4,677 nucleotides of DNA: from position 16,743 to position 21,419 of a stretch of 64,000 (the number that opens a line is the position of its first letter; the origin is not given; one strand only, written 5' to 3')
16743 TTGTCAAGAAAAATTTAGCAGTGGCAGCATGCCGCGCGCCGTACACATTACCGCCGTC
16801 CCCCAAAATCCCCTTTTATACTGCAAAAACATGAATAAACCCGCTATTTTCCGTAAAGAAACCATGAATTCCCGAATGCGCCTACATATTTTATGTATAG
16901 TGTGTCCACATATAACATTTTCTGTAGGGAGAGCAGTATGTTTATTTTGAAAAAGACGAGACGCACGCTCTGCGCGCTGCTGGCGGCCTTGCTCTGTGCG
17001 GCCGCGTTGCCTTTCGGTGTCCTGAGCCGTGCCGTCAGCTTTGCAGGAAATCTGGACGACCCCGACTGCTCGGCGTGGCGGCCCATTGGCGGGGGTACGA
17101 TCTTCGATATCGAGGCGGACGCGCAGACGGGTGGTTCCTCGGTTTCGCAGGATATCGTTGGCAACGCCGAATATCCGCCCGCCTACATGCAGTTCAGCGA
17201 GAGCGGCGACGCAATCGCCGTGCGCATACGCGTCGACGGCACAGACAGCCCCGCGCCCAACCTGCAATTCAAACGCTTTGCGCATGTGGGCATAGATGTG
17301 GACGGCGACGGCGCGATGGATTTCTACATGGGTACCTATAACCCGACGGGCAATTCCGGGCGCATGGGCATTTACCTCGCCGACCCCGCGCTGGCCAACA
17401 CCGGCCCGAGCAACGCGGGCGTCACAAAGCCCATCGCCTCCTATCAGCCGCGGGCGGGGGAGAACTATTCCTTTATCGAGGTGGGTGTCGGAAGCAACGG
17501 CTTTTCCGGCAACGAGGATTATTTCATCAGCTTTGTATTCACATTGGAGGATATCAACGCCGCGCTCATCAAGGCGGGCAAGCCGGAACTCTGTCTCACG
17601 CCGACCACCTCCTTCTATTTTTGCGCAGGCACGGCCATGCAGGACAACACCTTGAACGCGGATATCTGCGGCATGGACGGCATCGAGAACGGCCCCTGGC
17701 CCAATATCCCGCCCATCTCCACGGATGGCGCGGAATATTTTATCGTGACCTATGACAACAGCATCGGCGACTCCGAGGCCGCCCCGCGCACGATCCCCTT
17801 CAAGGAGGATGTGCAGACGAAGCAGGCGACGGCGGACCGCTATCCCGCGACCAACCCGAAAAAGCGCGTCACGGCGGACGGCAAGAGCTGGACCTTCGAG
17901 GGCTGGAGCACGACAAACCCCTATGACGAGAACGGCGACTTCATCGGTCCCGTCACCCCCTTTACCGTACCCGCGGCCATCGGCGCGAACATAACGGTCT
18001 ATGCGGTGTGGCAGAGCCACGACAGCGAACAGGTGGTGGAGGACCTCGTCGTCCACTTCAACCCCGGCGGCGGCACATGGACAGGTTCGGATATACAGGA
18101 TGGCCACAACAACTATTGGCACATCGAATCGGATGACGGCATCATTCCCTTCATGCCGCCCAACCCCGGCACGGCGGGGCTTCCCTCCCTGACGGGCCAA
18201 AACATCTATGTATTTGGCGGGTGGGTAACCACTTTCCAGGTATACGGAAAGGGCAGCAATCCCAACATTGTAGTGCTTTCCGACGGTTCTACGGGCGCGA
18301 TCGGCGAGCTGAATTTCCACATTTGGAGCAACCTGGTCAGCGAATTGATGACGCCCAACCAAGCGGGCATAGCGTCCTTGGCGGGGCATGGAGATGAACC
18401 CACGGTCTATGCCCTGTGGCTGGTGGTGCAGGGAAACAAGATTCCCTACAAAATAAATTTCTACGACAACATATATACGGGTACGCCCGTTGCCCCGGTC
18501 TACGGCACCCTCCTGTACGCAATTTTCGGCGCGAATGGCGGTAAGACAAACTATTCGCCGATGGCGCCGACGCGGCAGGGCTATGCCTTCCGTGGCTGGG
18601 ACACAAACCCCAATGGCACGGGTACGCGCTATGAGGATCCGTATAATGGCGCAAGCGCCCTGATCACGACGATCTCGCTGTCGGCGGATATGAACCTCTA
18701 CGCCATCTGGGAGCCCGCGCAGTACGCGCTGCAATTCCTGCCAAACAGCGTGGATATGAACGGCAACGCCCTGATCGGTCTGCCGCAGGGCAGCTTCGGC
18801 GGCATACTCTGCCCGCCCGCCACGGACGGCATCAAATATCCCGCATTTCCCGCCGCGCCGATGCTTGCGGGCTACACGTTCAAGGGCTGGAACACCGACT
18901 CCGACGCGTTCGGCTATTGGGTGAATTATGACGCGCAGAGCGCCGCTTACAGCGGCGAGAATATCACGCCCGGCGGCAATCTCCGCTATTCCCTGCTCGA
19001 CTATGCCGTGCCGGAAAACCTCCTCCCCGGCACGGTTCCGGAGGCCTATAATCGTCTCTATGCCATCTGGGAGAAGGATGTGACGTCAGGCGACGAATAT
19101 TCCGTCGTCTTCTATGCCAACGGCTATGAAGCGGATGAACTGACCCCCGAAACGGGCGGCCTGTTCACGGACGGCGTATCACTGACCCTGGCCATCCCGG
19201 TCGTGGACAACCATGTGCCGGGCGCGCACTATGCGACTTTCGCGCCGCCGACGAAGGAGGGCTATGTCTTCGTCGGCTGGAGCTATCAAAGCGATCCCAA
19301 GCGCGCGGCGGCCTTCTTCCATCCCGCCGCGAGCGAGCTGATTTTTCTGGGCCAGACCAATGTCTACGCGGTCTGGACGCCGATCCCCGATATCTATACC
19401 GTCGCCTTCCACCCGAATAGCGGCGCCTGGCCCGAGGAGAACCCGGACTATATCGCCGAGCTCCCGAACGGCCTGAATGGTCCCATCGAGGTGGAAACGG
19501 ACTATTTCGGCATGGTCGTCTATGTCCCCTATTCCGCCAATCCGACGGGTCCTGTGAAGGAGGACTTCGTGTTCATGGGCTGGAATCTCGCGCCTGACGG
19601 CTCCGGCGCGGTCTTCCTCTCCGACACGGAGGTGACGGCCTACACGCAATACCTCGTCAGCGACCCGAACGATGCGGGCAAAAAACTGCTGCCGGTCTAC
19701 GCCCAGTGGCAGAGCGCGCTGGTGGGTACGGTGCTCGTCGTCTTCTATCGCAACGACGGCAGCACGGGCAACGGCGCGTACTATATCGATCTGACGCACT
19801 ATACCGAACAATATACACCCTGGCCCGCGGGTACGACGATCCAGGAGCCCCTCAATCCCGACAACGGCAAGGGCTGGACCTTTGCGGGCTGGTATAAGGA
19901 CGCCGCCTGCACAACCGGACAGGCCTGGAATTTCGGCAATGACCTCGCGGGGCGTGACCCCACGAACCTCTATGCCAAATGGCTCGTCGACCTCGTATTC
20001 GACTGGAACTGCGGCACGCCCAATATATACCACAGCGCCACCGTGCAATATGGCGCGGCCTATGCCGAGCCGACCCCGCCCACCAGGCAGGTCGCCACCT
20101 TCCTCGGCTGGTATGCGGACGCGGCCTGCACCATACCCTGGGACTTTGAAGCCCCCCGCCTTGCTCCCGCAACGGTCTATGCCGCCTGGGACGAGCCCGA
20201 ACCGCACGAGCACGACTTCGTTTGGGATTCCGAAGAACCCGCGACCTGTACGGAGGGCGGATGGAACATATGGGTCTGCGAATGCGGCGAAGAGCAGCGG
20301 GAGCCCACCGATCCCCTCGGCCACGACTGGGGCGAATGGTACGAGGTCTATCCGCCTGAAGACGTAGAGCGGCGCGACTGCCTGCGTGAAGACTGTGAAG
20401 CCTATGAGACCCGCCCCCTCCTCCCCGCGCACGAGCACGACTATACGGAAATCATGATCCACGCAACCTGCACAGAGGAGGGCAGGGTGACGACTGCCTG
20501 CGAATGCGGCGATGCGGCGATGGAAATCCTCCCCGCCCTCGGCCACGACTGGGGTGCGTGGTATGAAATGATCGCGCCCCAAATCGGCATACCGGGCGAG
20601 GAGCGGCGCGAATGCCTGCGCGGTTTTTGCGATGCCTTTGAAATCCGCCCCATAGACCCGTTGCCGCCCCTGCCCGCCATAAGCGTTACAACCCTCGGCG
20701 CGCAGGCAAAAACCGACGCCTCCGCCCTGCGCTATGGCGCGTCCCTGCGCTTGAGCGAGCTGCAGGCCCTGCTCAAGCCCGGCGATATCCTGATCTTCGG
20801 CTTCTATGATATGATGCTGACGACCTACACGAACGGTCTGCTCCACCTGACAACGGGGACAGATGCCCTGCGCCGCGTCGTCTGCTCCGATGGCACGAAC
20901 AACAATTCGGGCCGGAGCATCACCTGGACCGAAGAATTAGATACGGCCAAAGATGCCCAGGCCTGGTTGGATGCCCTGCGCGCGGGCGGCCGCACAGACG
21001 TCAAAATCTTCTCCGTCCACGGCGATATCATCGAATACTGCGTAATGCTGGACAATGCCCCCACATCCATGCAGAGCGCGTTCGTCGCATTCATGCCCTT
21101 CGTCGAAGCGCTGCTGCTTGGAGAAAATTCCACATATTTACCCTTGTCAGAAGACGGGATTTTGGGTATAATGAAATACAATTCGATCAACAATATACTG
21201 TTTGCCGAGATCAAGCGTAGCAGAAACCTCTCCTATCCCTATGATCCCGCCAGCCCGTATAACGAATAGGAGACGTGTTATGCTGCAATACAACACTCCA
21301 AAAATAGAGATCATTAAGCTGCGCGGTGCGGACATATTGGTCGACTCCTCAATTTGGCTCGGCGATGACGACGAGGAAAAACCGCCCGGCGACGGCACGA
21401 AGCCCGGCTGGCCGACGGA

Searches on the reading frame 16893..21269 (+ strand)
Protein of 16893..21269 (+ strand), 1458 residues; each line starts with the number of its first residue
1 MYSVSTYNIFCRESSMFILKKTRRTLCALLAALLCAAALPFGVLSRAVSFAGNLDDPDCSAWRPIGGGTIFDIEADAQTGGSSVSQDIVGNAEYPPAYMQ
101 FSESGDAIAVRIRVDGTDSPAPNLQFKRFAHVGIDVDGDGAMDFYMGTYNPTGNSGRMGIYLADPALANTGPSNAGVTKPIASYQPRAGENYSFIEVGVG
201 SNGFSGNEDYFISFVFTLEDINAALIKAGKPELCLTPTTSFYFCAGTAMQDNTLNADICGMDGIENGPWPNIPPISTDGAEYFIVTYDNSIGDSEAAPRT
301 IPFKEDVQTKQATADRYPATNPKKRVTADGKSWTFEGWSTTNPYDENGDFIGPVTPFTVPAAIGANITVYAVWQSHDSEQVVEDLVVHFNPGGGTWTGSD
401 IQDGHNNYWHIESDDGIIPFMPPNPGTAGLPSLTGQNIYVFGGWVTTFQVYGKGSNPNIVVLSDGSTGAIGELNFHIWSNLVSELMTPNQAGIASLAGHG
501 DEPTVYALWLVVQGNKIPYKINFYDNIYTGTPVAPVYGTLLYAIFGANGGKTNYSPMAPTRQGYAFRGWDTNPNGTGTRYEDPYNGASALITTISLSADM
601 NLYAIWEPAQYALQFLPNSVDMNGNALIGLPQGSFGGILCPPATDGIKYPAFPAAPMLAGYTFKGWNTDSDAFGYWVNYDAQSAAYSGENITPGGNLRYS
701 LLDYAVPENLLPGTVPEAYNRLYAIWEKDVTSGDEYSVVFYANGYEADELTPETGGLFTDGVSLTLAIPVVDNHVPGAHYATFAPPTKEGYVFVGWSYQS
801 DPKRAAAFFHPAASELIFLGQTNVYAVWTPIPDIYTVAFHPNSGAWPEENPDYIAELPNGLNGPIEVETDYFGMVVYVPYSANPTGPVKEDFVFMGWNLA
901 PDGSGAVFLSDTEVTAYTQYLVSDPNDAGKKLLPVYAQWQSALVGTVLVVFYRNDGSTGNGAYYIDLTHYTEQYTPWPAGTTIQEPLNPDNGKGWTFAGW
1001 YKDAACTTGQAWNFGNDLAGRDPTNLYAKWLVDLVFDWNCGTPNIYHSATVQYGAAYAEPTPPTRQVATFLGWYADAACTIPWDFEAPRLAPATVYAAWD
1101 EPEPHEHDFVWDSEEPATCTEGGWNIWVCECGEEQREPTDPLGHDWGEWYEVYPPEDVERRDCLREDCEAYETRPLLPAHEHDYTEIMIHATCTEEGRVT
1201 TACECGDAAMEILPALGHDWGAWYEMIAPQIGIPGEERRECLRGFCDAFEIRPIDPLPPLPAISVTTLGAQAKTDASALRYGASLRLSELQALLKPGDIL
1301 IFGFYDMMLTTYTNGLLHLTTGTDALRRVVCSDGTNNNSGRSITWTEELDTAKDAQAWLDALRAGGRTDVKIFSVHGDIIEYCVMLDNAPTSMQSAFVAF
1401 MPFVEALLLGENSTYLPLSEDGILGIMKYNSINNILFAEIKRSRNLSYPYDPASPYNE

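Call 11: search_protein_families(library=pfam, proteins=[window:16893-21269:+], max_evalue=0.001)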
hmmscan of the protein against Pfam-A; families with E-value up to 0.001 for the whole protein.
window:16893-21269:+ (1458 aa): 1 family
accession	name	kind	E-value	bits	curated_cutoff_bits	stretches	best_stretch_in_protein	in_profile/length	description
PF09479.16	Flg_new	-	3.6e-36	123.5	27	3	1035-1097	4-64/65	Listeria-Bacteroides repeat domain (List_Bact_rpt)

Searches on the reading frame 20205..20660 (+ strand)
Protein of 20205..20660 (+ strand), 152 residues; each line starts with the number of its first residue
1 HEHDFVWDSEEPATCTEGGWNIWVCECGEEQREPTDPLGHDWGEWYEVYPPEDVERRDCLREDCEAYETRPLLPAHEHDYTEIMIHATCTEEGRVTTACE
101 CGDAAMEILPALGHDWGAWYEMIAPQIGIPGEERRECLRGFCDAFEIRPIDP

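Call 84: search_protein_families(library=pfam, proteins=[window:20205-20660:+], max_evalue=10)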
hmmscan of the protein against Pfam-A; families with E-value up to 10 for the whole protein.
window:20205-20660:+ (152 aa): 0 families

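Call 87: search_solved_structures(query=window:20205-20660:+, max_evalue=10, show_alignments=1)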
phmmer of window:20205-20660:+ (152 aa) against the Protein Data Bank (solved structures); distinct sequences matched with E-value up to 10: 5.
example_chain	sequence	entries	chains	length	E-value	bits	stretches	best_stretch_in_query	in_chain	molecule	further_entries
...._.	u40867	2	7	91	0.093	16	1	24-70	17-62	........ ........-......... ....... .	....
2xvt_A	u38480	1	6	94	0.094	15.9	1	23-70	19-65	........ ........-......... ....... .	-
6uun_E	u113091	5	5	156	0.22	14.7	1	22-70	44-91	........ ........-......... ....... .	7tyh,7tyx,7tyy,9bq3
8z5n_C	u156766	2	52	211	1.9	11.7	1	59-121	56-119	Sodium-type flagellar motor component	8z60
4dol_A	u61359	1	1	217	2.3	11.4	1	116-151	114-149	At1g53520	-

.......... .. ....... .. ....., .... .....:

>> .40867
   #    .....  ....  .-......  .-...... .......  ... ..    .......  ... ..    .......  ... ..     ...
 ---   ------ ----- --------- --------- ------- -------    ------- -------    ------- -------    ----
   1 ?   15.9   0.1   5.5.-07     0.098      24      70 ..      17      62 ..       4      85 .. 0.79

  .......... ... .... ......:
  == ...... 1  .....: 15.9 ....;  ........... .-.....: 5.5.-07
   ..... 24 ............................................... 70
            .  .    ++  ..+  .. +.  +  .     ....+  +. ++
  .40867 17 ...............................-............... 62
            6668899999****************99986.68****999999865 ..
